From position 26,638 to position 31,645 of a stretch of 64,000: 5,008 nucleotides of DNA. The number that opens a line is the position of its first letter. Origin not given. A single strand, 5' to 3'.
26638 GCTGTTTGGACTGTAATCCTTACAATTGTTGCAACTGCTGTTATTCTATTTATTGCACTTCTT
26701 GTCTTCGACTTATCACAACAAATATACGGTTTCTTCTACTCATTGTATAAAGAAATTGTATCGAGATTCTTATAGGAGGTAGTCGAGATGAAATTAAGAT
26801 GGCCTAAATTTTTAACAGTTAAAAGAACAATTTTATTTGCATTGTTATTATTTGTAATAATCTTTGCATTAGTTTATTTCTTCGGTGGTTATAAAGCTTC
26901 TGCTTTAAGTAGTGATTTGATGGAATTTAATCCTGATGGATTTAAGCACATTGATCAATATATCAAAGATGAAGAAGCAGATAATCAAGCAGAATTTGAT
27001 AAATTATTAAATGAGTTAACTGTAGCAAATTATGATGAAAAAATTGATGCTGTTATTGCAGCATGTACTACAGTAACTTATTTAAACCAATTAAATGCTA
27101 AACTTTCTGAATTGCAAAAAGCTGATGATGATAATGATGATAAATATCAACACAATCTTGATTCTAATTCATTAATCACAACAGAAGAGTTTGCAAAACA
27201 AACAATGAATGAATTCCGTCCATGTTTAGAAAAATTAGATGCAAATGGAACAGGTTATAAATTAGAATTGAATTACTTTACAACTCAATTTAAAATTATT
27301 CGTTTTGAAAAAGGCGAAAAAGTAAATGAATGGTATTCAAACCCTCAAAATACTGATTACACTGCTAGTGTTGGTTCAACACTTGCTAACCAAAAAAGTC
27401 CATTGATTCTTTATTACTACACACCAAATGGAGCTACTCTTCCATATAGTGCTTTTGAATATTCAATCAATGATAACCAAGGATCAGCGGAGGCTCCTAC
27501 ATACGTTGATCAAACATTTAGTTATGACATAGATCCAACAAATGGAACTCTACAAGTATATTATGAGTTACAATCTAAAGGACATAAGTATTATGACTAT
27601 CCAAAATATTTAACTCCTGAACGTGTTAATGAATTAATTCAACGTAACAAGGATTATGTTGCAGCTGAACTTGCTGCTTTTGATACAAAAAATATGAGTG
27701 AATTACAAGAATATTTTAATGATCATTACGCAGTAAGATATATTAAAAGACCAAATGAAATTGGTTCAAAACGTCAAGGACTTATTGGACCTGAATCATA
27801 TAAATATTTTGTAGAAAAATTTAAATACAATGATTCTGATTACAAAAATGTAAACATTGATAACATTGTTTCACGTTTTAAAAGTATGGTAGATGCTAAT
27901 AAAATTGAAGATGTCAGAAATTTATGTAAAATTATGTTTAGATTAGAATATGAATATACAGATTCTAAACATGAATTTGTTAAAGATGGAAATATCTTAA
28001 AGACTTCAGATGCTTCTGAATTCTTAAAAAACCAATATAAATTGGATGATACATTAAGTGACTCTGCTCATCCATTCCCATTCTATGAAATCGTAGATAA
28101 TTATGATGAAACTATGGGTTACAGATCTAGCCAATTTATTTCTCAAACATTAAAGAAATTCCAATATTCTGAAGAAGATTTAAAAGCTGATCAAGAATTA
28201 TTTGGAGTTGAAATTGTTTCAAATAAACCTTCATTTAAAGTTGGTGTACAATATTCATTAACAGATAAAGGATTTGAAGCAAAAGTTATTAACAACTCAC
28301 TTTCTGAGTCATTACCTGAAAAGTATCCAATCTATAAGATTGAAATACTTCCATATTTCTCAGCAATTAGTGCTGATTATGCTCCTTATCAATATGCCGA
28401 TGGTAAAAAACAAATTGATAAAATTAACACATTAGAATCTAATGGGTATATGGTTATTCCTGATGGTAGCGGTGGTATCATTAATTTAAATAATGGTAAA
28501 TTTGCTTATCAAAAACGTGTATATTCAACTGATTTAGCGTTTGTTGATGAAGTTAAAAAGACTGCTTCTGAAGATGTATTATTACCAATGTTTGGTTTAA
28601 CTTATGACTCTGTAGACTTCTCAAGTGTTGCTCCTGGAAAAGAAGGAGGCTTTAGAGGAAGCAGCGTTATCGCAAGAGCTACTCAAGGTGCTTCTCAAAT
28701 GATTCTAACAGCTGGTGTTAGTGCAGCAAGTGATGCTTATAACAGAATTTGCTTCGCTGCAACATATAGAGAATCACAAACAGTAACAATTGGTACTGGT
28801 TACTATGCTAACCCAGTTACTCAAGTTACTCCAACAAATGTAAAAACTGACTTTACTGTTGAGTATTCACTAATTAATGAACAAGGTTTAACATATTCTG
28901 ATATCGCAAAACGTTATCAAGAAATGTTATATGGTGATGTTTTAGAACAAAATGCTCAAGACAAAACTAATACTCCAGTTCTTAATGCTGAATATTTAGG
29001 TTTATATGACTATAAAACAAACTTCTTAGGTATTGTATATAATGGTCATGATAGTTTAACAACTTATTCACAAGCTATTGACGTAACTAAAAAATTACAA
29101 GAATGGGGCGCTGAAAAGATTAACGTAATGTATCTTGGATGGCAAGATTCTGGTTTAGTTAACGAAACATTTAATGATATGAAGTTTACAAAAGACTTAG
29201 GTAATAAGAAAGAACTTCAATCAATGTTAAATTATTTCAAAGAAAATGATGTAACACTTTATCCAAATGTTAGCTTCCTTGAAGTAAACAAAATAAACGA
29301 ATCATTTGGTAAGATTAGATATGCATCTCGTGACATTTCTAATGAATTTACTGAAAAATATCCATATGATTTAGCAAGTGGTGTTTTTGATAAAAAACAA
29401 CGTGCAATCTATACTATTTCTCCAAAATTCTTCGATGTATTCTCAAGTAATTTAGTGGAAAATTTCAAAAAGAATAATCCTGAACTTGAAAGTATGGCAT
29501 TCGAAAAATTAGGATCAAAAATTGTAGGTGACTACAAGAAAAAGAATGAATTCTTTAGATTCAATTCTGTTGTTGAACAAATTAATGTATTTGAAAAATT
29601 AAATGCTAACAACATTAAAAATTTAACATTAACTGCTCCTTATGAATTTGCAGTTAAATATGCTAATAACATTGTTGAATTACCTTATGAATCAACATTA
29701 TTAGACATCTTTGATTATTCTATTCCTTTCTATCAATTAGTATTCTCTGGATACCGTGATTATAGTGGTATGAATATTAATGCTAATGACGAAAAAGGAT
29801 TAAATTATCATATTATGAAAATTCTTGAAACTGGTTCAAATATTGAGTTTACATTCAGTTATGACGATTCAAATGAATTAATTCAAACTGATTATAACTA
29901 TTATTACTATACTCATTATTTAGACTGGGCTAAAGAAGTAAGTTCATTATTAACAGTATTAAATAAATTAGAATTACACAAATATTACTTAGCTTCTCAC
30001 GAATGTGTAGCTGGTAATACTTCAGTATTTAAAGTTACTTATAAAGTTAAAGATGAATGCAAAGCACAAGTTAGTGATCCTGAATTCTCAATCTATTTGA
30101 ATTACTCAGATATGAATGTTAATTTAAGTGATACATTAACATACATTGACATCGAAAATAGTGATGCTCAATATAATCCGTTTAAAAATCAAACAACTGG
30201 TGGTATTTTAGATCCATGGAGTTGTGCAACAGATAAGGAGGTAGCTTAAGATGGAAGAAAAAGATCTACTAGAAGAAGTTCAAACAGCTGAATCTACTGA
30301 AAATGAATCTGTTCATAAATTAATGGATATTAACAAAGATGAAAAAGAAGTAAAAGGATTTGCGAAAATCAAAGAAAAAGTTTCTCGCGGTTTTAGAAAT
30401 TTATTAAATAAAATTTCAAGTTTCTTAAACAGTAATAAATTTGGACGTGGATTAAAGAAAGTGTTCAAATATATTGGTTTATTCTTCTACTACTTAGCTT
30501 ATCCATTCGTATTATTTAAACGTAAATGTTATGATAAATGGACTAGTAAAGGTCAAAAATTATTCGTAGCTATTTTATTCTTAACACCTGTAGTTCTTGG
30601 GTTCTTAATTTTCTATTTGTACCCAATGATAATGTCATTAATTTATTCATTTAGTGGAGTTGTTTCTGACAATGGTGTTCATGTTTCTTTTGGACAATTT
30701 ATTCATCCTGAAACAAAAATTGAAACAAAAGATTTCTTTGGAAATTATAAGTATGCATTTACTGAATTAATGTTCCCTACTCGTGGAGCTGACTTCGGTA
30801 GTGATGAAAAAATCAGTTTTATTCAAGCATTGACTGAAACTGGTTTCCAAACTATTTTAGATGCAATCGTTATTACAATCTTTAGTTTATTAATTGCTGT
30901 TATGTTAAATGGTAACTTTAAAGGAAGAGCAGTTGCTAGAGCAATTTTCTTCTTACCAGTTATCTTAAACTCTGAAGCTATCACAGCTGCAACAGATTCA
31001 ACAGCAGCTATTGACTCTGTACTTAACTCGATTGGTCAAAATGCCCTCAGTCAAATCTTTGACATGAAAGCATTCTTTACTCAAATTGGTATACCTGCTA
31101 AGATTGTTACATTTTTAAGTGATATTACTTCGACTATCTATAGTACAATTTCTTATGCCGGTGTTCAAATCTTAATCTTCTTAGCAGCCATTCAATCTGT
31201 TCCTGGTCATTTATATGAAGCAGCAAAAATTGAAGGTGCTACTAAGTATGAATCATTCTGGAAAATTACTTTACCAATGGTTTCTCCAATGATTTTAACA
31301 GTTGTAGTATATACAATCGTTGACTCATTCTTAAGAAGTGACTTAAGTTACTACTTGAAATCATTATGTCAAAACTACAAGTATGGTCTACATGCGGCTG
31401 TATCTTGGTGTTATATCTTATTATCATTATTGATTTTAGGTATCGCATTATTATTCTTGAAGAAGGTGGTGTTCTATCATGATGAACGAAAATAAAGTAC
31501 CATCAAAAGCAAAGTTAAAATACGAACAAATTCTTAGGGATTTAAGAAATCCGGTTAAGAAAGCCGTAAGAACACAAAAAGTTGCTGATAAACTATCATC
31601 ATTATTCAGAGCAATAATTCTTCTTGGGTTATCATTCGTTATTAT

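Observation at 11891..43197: Shared Gly-rich/Cys C-terminal tripartite tail on all five Sec-exported enzymes: candidate undescribed protein-sorting signal, no cognate processing enzyme in the window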

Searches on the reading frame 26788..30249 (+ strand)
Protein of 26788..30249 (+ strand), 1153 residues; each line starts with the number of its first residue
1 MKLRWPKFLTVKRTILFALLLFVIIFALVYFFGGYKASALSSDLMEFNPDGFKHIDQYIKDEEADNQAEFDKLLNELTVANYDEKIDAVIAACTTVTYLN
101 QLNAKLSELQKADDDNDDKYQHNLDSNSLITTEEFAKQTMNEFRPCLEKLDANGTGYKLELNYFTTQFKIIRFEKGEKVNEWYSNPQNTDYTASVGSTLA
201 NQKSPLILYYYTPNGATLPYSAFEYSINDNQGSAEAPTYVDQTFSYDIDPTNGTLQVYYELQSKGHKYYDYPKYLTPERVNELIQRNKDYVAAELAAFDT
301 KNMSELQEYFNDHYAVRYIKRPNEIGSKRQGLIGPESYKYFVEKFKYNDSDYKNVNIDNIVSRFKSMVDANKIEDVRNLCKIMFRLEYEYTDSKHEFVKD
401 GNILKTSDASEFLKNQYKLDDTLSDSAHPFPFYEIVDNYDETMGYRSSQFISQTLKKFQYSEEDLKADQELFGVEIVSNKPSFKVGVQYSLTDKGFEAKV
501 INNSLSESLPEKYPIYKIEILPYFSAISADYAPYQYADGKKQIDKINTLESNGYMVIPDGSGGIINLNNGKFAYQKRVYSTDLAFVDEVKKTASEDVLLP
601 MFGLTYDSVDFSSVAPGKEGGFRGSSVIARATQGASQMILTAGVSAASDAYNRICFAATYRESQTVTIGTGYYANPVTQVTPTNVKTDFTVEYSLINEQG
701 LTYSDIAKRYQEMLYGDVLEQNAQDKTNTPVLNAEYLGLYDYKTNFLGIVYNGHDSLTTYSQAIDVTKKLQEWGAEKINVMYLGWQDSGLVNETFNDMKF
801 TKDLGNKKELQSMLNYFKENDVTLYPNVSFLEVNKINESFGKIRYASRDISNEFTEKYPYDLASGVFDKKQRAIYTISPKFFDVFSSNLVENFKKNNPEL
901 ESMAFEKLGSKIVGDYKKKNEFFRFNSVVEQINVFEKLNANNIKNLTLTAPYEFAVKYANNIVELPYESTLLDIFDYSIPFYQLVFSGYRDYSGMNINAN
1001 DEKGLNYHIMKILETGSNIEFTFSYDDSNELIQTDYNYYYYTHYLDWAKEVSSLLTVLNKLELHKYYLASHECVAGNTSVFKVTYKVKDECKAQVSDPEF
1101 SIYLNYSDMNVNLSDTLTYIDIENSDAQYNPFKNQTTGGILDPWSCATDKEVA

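Call 20: search_protein_families(library=pfam, proteins=[window:26788-30249:+], max_evalue=0.01)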
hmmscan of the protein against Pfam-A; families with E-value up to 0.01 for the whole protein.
window:26788-30249:+ (1153 aa): 1 family
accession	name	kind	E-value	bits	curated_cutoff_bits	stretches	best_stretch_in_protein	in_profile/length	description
PF18952.6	DUF5696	-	4e-117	392.7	25.6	1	462-1113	1-602/612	Family of unknown function (DUF5696)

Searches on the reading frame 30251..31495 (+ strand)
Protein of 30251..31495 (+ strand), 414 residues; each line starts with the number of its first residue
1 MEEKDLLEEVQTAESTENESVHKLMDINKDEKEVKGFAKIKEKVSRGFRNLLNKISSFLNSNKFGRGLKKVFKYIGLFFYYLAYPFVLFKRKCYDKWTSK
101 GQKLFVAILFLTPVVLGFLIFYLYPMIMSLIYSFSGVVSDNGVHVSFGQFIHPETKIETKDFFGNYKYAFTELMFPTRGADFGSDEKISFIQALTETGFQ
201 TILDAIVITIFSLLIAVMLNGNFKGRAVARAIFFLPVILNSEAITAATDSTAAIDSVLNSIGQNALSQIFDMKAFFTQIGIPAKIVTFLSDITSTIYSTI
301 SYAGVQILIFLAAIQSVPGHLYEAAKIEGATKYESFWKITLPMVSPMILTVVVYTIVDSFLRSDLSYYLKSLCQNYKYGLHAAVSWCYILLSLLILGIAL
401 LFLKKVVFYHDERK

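Call 19: search_protein_families(library=pfam, proteins=[window:30251-31495:+], max_evalue=0.01)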
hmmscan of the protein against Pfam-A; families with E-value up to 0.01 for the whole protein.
window:30251-31495:+ (414 aa): 1 family
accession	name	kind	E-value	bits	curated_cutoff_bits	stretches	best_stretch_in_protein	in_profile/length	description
PF00528.27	BPD_transp_1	-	1.7e-07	31.6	26.4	1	291-369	53-131/184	Binding-protein-dependent transport system inner membrane component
